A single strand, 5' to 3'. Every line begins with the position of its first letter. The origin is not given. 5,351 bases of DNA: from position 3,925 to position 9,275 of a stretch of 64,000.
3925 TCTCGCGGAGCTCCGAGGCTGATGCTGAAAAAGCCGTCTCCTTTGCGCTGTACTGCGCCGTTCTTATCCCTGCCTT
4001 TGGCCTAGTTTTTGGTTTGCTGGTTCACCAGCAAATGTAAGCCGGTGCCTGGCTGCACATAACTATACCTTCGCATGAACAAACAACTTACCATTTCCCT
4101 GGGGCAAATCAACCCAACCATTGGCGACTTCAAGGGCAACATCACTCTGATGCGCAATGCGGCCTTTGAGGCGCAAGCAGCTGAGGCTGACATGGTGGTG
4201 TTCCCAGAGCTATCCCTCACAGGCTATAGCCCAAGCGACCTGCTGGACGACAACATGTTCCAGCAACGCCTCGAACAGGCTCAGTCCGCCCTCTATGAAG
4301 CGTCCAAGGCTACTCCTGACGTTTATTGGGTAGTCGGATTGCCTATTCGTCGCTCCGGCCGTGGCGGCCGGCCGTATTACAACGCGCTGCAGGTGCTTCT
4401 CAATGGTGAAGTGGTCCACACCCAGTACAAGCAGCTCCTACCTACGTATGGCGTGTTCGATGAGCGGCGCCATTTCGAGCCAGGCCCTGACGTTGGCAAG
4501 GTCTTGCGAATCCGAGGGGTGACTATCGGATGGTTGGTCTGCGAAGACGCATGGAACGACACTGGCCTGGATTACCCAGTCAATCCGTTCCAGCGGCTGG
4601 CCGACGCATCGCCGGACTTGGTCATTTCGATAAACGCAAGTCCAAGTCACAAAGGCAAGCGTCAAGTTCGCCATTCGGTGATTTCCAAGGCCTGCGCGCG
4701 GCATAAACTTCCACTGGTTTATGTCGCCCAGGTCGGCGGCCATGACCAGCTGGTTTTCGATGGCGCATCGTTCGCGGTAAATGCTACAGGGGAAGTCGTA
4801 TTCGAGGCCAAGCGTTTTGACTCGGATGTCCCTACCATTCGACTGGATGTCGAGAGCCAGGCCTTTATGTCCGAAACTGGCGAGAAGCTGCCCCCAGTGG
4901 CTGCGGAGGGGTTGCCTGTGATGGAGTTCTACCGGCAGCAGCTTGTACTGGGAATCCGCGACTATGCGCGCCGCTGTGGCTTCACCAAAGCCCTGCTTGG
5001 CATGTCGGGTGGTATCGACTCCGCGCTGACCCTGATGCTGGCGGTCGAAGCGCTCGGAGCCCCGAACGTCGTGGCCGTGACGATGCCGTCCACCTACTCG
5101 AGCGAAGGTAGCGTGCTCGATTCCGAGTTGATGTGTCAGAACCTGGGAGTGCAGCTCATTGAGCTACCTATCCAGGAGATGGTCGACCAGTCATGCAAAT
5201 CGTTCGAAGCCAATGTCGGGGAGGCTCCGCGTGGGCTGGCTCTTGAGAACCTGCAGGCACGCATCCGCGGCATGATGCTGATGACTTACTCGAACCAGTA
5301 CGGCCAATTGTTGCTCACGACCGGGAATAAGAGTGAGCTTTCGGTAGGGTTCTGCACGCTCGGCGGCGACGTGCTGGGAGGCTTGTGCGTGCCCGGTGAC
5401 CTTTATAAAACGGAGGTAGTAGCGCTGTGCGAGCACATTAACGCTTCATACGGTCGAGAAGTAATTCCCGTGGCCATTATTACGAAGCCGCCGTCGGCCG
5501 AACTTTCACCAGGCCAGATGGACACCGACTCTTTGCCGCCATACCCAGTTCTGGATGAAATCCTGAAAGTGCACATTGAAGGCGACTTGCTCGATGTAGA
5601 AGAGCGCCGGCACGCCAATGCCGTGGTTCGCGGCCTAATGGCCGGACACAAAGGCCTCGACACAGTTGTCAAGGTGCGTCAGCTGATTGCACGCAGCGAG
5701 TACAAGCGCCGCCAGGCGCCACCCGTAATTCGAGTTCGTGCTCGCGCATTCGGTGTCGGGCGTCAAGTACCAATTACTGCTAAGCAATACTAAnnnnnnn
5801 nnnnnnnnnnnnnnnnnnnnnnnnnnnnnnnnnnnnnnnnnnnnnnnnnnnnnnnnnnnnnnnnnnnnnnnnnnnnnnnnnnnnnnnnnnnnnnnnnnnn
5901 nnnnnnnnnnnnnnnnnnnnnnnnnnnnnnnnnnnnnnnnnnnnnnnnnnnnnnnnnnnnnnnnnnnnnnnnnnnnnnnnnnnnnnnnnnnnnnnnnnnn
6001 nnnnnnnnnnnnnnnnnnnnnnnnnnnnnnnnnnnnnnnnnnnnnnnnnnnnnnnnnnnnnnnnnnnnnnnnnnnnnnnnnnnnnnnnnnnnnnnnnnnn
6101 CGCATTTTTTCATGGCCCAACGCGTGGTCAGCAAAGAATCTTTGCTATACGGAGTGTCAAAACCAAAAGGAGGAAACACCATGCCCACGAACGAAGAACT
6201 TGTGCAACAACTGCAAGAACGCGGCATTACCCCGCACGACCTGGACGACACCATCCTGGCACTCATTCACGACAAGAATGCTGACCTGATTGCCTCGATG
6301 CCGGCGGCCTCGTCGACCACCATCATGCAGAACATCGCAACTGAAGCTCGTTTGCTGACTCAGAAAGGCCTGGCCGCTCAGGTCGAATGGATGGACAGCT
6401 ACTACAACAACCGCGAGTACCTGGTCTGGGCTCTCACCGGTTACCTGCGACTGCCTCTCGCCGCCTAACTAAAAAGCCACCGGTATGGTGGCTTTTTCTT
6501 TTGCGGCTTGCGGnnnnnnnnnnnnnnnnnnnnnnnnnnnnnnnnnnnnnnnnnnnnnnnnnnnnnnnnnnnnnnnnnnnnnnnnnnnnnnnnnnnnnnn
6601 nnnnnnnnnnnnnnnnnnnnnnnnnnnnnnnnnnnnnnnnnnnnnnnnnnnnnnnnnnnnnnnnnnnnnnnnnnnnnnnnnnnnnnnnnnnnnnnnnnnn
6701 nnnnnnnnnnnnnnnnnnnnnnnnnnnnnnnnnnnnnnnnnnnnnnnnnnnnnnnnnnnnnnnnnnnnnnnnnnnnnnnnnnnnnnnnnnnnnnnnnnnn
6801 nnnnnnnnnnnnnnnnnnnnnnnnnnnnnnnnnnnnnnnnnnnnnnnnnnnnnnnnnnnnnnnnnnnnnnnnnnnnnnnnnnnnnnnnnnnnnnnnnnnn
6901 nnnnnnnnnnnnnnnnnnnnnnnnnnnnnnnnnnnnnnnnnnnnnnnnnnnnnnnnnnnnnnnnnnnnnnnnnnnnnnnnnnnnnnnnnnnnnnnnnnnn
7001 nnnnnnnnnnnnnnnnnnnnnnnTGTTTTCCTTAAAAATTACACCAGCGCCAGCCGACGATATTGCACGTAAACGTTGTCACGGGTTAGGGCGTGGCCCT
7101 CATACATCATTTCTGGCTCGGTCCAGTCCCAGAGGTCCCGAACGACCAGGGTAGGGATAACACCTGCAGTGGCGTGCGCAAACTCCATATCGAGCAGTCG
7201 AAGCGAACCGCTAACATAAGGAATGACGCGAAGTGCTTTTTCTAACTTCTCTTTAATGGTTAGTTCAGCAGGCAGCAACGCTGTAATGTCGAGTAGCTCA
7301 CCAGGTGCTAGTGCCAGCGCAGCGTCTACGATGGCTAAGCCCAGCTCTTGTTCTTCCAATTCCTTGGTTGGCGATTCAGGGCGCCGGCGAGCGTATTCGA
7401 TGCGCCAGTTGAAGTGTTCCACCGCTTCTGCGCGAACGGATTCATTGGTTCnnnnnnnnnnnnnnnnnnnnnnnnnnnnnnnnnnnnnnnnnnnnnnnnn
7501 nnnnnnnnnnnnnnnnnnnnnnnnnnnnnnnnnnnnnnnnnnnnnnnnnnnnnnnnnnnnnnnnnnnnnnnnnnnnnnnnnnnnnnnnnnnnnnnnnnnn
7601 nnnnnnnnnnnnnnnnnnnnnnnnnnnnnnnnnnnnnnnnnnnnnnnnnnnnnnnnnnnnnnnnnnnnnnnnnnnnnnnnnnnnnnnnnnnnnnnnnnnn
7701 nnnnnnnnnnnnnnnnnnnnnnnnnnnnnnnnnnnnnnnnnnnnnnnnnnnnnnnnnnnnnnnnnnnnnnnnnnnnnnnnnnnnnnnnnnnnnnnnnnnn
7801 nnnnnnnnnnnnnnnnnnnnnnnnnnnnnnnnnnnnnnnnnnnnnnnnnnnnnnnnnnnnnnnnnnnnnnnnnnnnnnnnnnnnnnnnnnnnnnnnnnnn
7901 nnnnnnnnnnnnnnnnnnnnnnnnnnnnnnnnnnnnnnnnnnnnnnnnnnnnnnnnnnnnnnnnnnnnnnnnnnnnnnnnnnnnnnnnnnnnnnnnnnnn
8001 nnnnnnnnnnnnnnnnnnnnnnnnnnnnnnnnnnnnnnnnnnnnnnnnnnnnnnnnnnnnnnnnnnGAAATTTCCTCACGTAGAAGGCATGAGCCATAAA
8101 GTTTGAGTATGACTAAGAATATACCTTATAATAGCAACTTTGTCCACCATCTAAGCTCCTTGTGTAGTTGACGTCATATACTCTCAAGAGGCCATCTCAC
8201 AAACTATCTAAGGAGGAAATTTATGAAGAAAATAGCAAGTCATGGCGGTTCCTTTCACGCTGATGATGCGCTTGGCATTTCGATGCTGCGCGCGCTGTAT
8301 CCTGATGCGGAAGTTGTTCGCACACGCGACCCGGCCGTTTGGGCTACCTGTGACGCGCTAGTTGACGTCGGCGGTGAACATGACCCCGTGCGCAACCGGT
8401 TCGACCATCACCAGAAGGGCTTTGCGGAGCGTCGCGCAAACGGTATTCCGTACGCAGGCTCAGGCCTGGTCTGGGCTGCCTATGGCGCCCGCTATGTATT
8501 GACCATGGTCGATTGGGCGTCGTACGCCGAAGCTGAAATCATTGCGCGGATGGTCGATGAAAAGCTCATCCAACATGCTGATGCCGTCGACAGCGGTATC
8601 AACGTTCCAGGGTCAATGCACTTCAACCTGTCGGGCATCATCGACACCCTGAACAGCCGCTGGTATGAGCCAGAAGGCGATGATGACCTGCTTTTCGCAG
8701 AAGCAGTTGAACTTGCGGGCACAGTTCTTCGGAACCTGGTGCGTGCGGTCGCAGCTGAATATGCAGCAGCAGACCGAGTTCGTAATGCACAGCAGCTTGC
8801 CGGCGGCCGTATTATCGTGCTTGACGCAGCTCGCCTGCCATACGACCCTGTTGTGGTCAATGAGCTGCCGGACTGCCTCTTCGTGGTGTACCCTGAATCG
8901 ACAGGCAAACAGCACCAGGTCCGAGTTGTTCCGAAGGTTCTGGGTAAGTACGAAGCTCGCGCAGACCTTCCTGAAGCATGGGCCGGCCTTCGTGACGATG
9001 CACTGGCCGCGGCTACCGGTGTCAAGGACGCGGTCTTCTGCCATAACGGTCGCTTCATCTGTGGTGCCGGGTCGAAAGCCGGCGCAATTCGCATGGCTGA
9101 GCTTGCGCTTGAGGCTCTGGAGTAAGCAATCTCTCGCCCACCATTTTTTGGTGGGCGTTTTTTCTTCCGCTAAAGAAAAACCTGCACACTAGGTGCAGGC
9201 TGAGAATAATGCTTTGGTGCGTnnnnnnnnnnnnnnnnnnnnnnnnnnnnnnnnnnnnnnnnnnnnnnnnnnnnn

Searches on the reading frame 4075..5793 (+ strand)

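Call 34: search_protein_families(library=pfam, proteins=[window:4075-5793:+], max_evalue=0.001)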
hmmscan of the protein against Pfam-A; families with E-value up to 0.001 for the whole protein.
window:4075-5793:+ (572 aa): 2 families
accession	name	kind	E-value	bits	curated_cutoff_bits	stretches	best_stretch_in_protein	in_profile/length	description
PF02540.23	NAD_synthase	-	6.2e-60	202.8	21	1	288-548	3-242/242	NAD synthase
PF00795.27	CN_hydrolase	-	4.5e-19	69.2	23.2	1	7-260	2-249/256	Carbon-nitrogen hydrolase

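Call 35: search_protein_families(library=phrogs, proteins=[window:4075-5793:+], max_evalue=0.001)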
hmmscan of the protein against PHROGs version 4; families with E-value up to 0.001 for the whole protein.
window:4075-5793:+ (572 aa): 3 families
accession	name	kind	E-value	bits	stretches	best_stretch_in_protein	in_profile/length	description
phrog_36784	-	other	5.5e-112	376.1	1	5-570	25-591/594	NAD synthetase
phrog_11189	-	other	1.5e-22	81.3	1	289-497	13-221/256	NAD synthetase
phrog_14201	-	unknown function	9e-06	26.2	1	7-248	3-226/258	-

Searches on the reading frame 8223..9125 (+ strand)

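Call 78: search_protein_families(library=pfam, proteins=[window:8223-9125:+], max_evalue=0.001)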
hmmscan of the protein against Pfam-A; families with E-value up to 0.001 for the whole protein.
window:8223-9125:+ (300 aa): 1 family
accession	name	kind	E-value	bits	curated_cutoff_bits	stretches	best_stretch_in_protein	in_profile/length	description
PF03690.18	MYG1_exonuc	-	2.4e-75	254.5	22.1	1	3-296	1-318/318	Uncharacterised protein family (UPF0160)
